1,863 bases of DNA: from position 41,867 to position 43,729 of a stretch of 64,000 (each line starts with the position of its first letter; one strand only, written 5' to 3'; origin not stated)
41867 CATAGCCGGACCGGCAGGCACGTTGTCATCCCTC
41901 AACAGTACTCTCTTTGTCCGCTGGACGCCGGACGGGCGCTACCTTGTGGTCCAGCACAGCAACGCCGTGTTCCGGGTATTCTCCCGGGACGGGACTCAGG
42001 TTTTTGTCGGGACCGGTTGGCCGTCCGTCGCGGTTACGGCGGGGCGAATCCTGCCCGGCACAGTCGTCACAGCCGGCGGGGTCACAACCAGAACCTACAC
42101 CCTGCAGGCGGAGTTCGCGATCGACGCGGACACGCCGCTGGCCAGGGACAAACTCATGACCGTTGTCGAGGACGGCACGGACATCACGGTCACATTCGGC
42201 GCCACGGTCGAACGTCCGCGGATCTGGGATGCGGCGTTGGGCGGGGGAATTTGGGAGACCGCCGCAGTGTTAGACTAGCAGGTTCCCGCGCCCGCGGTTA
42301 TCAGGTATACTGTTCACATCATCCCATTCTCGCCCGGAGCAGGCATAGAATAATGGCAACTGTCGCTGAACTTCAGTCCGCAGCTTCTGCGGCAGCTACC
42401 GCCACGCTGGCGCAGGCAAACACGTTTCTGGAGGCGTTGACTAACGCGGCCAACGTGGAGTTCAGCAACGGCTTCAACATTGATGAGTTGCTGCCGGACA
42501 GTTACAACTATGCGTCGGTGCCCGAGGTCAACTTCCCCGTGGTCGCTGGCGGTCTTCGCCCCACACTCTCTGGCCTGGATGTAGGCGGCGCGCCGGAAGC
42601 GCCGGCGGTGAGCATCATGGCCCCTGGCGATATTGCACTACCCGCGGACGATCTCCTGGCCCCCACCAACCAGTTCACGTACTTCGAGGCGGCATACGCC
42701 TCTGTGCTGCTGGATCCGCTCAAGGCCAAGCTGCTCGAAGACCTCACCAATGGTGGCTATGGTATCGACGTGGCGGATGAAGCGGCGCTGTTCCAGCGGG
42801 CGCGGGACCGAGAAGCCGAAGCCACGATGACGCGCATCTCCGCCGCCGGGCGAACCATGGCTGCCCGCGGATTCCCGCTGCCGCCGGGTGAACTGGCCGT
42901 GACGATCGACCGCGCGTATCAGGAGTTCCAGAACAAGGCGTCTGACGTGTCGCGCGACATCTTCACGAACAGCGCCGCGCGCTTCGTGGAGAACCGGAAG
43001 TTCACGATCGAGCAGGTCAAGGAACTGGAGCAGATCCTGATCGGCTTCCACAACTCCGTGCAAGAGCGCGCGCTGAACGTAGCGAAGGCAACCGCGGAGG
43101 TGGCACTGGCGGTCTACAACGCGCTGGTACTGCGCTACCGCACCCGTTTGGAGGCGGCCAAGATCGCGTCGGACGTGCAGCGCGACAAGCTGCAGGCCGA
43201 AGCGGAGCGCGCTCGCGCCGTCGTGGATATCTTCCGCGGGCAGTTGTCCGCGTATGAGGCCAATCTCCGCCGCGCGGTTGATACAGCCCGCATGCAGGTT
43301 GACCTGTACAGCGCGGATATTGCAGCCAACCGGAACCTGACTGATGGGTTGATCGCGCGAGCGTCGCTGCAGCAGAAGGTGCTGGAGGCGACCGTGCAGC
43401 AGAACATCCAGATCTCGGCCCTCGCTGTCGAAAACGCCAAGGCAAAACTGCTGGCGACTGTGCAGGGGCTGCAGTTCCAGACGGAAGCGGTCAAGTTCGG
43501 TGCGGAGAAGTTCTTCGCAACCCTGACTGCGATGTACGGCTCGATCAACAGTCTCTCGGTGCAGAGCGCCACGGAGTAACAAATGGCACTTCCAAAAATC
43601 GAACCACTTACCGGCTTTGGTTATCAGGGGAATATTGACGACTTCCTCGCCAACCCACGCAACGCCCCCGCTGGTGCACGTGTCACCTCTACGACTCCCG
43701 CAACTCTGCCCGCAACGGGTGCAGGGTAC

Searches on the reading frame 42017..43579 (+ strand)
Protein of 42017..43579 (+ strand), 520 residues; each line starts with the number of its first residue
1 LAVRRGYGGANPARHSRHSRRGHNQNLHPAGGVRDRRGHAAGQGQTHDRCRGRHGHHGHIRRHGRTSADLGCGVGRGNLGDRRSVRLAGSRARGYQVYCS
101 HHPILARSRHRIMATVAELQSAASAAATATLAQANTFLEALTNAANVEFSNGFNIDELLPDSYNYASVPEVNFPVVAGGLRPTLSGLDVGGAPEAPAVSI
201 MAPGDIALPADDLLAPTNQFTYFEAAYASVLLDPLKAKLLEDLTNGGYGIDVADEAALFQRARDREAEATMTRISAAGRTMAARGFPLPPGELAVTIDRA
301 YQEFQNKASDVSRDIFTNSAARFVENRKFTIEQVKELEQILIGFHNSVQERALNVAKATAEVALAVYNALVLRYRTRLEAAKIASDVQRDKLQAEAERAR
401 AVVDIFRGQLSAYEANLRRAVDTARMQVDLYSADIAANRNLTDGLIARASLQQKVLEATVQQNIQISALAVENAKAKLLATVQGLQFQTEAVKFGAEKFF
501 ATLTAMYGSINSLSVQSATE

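Call 11: search_protein_families(library=phrogs, proteins=[window:42017-43579:+], max_evalue=0.001)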
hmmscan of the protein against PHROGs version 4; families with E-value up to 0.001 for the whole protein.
window:42017-43579:+ (520 aa): 1 family
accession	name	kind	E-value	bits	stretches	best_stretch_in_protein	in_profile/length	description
phrog_10969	-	unknown function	5.6e-45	154.8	2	209-398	174-364/632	-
